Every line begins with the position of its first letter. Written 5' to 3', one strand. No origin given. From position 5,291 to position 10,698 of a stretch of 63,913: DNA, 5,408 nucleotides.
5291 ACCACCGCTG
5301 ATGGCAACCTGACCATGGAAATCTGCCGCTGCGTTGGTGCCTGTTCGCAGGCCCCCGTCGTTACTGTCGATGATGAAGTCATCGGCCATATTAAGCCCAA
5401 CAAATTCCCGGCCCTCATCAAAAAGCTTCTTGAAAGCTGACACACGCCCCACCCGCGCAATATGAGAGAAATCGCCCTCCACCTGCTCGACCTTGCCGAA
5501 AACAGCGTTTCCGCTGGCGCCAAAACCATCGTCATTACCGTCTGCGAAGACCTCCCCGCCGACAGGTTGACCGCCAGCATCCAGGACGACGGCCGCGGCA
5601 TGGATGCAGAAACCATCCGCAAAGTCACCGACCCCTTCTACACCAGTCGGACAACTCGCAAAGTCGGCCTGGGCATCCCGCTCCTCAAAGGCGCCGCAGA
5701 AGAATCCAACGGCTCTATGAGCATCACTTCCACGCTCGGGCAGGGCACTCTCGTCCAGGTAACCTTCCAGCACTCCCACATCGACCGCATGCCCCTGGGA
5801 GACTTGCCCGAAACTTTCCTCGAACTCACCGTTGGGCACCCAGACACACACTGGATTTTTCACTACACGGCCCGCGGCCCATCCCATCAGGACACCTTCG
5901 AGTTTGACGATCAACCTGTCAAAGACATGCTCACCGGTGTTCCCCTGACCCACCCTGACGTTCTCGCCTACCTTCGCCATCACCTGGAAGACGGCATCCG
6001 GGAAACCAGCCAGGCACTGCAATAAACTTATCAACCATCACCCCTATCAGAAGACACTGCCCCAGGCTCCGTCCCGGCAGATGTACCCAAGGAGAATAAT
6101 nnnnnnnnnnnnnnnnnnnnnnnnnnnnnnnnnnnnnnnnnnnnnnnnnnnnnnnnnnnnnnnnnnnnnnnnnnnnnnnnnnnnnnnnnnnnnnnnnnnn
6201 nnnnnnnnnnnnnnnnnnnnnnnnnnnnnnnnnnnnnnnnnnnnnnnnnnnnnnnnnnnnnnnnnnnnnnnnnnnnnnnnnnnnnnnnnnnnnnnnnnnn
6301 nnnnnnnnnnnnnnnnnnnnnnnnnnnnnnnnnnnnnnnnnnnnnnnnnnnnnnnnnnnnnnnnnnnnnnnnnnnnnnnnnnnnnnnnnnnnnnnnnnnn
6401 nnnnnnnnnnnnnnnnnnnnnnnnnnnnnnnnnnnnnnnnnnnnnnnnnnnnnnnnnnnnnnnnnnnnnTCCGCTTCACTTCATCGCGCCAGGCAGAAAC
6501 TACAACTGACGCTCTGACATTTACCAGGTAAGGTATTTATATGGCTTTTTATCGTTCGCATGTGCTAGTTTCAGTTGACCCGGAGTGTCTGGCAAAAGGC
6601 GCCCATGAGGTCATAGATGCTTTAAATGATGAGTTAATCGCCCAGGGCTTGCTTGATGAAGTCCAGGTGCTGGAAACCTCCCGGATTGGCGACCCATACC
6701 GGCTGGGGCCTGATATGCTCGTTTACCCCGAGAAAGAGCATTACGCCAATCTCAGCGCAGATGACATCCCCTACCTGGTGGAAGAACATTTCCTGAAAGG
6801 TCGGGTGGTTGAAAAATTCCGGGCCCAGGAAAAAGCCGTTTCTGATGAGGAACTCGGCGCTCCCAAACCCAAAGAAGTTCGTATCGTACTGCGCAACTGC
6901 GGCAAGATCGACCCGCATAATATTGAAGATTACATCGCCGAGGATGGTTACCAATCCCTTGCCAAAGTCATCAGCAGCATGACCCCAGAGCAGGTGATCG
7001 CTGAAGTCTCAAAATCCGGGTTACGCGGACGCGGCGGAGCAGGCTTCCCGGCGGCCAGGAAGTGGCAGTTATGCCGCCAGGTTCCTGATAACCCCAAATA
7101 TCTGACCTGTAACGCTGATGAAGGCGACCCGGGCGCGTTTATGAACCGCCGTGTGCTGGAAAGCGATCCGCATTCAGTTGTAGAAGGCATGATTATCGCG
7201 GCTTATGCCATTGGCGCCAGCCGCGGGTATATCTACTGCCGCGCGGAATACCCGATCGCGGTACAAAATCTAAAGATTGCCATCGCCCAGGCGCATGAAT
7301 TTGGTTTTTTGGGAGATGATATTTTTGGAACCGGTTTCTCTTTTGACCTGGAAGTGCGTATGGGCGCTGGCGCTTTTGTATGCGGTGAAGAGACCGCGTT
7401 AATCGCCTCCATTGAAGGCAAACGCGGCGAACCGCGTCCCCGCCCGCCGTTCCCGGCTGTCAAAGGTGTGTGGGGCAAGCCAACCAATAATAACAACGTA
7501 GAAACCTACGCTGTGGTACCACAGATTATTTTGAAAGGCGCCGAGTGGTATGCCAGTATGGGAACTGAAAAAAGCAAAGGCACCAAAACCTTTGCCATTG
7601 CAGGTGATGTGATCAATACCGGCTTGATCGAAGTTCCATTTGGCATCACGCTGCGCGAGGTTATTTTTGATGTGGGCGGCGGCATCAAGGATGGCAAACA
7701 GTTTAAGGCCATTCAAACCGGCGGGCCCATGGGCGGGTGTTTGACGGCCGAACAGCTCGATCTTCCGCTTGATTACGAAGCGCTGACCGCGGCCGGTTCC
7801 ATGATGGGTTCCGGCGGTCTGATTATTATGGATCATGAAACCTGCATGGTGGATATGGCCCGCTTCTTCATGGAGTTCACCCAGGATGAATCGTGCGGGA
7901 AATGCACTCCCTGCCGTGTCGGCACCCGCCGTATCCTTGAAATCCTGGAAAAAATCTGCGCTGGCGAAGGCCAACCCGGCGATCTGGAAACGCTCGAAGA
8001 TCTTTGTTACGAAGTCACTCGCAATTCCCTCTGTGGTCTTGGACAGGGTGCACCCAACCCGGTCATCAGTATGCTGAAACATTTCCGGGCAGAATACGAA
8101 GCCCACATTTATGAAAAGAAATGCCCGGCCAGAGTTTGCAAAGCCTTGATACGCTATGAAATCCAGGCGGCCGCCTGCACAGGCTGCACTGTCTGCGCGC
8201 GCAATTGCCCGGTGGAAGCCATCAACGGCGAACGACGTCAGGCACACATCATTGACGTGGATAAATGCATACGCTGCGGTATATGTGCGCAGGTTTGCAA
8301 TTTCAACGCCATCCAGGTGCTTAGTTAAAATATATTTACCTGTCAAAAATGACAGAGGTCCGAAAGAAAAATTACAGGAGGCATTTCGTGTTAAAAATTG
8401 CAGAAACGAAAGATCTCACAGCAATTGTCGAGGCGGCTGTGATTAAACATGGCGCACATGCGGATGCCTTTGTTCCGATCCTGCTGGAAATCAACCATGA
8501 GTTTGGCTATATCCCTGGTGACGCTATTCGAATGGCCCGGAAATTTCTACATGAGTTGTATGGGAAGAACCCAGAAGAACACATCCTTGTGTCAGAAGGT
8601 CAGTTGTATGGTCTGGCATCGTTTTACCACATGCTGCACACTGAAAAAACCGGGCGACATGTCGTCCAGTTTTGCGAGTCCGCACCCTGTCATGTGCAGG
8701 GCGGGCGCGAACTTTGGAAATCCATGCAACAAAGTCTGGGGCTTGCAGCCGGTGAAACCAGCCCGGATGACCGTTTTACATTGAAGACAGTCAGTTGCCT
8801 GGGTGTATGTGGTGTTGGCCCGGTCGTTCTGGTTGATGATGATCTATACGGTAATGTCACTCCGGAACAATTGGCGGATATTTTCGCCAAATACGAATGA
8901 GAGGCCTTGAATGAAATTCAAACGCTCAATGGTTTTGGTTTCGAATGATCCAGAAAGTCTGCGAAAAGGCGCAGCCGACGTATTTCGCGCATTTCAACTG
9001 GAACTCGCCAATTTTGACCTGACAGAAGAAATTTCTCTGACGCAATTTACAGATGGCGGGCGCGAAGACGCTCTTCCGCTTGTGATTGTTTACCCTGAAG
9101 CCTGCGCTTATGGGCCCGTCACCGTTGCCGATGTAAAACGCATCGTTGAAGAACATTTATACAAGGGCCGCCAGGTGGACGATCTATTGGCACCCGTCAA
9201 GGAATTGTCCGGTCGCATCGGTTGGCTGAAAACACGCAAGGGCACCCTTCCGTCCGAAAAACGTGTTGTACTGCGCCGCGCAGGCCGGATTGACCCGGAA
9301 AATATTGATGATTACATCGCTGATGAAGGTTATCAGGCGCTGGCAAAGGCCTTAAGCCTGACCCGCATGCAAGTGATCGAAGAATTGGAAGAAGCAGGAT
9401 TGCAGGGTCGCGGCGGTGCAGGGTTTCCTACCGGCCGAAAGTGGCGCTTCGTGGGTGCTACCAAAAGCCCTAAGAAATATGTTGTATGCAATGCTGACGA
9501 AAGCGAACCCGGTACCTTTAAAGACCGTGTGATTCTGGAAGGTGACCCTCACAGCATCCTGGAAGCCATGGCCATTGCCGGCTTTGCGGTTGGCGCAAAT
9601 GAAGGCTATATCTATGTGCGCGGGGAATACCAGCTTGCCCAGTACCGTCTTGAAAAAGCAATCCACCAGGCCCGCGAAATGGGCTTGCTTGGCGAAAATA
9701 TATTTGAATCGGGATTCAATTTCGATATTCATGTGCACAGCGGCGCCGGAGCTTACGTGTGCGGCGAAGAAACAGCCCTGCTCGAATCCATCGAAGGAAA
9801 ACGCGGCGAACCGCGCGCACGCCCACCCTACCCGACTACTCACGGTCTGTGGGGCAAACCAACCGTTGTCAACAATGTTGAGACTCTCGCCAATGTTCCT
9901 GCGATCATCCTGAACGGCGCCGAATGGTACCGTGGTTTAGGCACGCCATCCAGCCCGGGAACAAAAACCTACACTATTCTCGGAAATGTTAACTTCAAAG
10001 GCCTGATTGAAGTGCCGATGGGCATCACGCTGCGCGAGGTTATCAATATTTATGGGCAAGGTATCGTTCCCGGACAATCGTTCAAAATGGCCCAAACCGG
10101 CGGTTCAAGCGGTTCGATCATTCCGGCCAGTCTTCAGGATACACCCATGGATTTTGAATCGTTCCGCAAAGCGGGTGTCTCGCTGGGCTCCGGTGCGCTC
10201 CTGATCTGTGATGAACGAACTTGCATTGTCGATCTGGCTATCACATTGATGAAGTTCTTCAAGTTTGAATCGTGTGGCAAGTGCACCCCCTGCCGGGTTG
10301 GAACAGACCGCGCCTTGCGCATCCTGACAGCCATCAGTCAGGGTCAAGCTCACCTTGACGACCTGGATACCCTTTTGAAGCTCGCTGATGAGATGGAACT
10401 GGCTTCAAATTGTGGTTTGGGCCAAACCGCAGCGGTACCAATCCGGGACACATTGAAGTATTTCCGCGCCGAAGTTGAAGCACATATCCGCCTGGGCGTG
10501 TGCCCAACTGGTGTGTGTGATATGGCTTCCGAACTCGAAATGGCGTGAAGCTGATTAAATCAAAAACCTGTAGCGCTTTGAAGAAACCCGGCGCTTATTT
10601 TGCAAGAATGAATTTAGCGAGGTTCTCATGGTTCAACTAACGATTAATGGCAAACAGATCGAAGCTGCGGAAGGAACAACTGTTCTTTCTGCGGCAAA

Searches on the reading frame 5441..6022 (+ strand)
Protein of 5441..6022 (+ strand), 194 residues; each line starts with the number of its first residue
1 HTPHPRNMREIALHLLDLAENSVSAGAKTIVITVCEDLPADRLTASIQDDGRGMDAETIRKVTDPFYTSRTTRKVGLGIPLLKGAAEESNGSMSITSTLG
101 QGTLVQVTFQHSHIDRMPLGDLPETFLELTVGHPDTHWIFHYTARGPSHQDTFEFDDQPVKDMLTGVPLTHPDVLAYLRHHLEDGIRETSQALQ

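Call 50: search_protein_families(library=ncbifam, proteins=[window:5441-6022:+], max_evalue=1e-8)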
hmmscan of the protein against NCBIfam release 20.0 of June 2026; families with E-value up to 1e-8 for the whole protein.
window:5441-6022:+ (194 aa): 6 families
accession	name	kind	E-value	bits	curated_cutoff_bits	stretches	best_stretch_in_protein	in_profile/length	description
NF008468.0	PRK11360.1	equivalog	2.5e-12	46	646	1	15-113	511-610/616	two-component system sensor histidine kinase AtoS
NF010076.0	PRK13557.1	subfamily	1.4e-11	43.6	631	1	42-113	324-396/540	histidine kinase famiy protein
NF010411.0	PRK13837.1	equivalog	3.1e-11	42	647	1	39-109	604-673/828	two-component system VirA-like sensor kinase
NF038348.1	T2SS_HK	subfamily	1.8e-10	39.9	450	1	15-108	479-570/574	histidine kinase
TIGR02966.1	phoR_proteo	equivalog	1.2e-09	37.6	334.2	1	15-109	234-333/333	phosphate regulon sensor histidine kinase PhoR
NF007688.0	PRK10364.1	equivalog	3.7e-09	35.8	479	1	14-108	355-448/460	two-component system sensor histidine kinase ZraS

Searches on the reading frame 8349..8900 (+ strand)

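Call 15: search_protein_families(library=ncbifam, proteins=[window:8349-8900:+], max_evalue=1e-8)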
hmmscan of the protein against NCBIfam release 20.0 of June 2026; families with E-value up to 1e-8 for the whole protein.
window:8349-8900:+ (183 aa): 9 families
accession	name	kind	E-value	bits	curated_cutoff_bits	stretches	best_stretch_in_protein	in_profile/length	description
NF005722.0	PRK07539.1-2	equivalog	1.3e-34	119.6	141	1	21-182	7-156/157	NADH-quinone oxidoreductase subunit NuoE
NF004638.0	PRK05988.1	equivalog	7.6e-32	110.3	198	1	21-181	8-156/159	formate dehydrogenase subunit gamma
TIGR01958.1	nuoE_fam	subfamily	3.7e-31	108.3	142.4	1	38-183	15-148/148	NADH-quinone oxidoreductase subunit NuoE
NF005747.0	PRK07571.1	equivalog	6.1e-29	100.9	224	1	24-177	22-163/173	bidirectional hydrogenase complex protein HoxE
NF005725.0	PRK07539.1-5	equivalog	1e-25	90.4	220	1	85-183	74-172/174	NADH-quinone oxidoreductase subunit NuoE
NF005721.0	PRK07539.1-1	equivalog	2.8e-21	76.1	308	1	81-178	76-173/292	NADH-quinone oxidoreductase subunit NuoE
NF005723.0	PRK07539.1-3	equivalog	3.9e-19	69.1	226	1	82-178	55-152/158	NADH-quinone oxidoreductase subunit NuoE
NF005724.0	PRK07539.1-4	equivalog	1.7e-16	60.8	280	1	33-182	32-172/240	NADH-quinone oxidoreductase subunit NuoE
NF009040.0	PRK12373.1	equivalog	4.8e-12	46.3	514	1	28-182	24-169/400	NADH-quinone oxidoreductase subunit E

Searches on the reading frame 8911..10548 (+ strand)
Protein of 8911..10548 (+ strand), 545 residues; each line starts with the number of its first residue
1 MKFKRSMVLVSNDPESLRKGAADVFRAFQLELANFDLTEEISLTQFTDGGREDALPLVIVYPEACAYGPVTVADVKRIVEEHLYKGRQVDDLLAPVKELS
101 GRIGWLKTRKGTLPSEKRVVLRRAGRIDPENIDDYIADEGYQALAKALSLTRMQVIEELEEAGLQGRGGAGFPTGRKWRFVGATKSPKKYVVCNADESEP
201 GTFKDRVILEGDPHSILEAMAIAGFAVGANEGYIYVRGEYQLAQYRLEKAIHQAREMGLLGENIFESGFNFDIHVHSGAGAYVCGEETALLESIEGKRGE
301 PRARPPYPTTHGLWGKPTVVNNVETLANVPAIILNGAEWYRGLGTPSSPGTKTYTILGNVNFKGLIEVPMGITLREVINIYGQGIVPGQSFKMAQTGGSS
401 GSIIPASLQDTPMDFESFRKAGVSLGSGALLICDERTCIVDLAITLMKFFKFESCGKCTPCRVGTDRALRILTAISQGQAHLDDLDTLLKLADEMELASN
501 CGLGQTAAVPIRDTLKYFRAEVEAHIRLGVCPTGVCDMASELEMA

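Call 16: search_protein_families(library=ncbifam, proteins=[window:8911-10548:+], max_evalue=1e-8)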
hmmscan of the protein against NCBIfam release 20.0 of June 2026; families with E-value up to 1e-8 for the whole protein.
window:8911-10548:+ (545 aa): 7 families
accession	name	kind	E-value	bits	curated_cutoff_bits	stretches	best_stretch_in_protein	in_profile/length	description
TIGR01959.1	nuoF_fam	equivalog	1.7e-157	524.1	558.65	1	128-526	10-410/410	NADH-quinone oxidoreductase subunit NuoF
NF010120.0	PRK13596.1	equivalog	2.7e-128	428.2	389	1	141-527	29-418/433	NADH-quinone oxidoreductase subunit NuoF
NF008436.0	PRK11278.1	equivalog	6.8e-122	407.6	749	1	128-527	23-427/448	NADH-quinone oxidoreductase subunit NuoF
TIGR04481.1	PR_assoc_PrdC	equivalog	9.5e-13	47.7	490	1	152-382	73-269/425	proline reductase-associated electron transfer protein PrdC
NF041613.1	fdxn_Azotob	equivalog_domain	6e-09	36.1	195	0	18-96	26-104/107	2Fe-2S ferredoxin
NF041612.1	fdxn_Clost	equivalog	6.4e-09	36.3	150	0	18-92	26-100/102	2Fe-2S ferredoxin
TIGR01945.1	rnfC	subfamily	6.7e-09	34.8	245.95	0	127-253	99-220/435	RnfABCDGE type electron transport complex subunit C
